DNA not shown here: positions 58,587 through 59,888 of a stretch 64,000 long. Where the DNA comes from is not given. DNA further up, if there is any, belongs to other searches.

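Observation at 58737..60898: Two paralogous CMD-family genes (one fused to a degenerate Nudix domain) embedded and translationally coupled inside the trp operon between trpE and trpG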

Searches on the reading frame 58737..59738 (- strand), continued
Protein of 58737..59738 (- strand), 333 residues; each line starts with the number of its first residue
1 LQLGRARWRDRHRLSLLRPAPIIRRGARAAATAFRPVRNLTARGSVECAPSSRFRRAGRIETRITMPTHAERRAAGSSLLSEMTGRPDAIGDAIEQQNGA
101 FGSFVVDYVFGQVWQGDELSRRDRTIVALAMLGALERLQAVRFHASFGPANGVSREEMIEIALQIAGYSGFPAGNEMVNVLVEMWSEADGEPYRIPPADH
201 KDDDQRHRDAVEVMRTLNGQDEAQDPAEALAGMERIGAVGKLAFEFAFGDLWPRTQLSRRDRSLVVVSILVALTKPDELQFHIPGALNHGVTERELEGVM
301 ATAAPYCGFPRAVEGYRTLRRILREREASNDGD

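Call 56: fold_search(model_id=the predicted structure, library=pdb)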
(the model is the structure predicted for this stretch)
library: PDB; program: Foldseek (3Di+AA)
matches with E <= 10: 245; with E <= 0.001: 3
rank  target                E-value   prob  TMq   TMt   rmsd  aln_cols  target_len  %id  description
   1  4g9q                  8.3e-10  1.00  0.69  0.78   4.4       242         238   24  Crystal structure of a 4-carboxymuconolactone decarboxylase (released 2012-08-15)
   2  2af7_E                5.8e-04  1.00  0.39  0.83   3.2       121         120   28  Crystal structure of the gamma-carboxymuconolactone decarboxylase from Methanobacterium thermoautotrophicum. Northeast (released 2005-08-09)
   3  2af7_D                6.1e-04  1.00  0.38  0.81   2.9       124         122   26  Crystal structure of the gamma-carboxymuconolactone decarboxylase from Methanobacterium thermoautotrophicum. Northeast (released 2005-08-09)
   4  2af7_H                1.1e-03  1.00  0.38  0.83   3.1       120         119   28  Crystal structure of the gamma-carboxymuconolactone decarboxylase from Methanobacterium thermoautotrophicum. Northeast (released 2005-08-09)
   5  2af7_F                1.2e-03  1.00  0.38  0.82   3.0       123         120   26  Crystal structure of the gamma-carboxymuconolactone decarboxylase from Methanobacterium thermoautotrophicum. Northeast (released 2005-08-09)
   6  2af7_A                1.8e-03  1.00  0.39  0.83   3.1       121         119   28  Crystal structure of the gamma-carboxymuconolactone decarboxylase from Methanobacterium thermoautotrophicum. Northeast (released 2005-08-09)
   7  2af7_B                4.9e-03  1.00  0.37  0.81   3.1       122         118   25  Crystal structure of the gamma-carboxymuconolactone decarboxylase from Methanobacterium thermoautotrophicum. Northeast (released 2005-08-09)
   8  6d0j_B                6.7e-01  0.12  0.17  0.14  20.0       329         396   12  Crystal structure of a CLC-type fluoride/proton antiporter (released 2018-07-04)
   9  4f35_B                9.7e-01  0.05  0.13  0.09  20.1       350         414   13  Crystal Structure of a bacterial dicarboxylate/sodium symporter (released 2012-10-24)
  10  6d0j_A                1.0e+00  0.09  0.17  0.14  20.0       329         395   11  Crystal structure of a CLC-type fluoride/proton antiporter (released 2018-07-04)
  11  3d7i_B                1.3e+00  0.99  0.30  0.74   2.8        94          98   16  Crystal structure of carboxymuconolactone decarboxylase family protein possibly involved in oxygen detoxification (159 (released 2008-07-15)
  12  6s7i_A                1.3e+00  0.16  0.23  0.19  13.6       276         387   12  Arbitrium receptor from a Bacillus subtilis Katmira33 phage (released 2021-04-14)
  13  6d0k_A                1.3e+00  0.07  0.16  0.13  21.1       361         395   10  Crystal structure of a CLC-type fluoride/proton antiporter, E118Q mutant (released 2018-07-04)
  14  6d0k_B                1.3e+00  0.08  0.16  0.13  20.7       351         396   12  Crystal structure of a CLC-type fluoride/proton antiporter, E118Q mutant (released 2018-07-04)
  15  8ucs_G                1.3e+00  0.06  0.12  0.12  25.2       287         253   10  Cryo-EM structure of the flagellar MotAB stator bound to FliG (released 2024-01-24)
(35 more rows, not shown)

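Call 64: search_protein_families(library=padloc, proteins=[window:58737-59543:-], max_evalue=0.01)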
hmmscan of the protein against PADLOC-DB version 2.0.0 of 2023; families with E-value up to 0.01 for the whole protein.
window:58737-59543:- (268 aa): 0 families
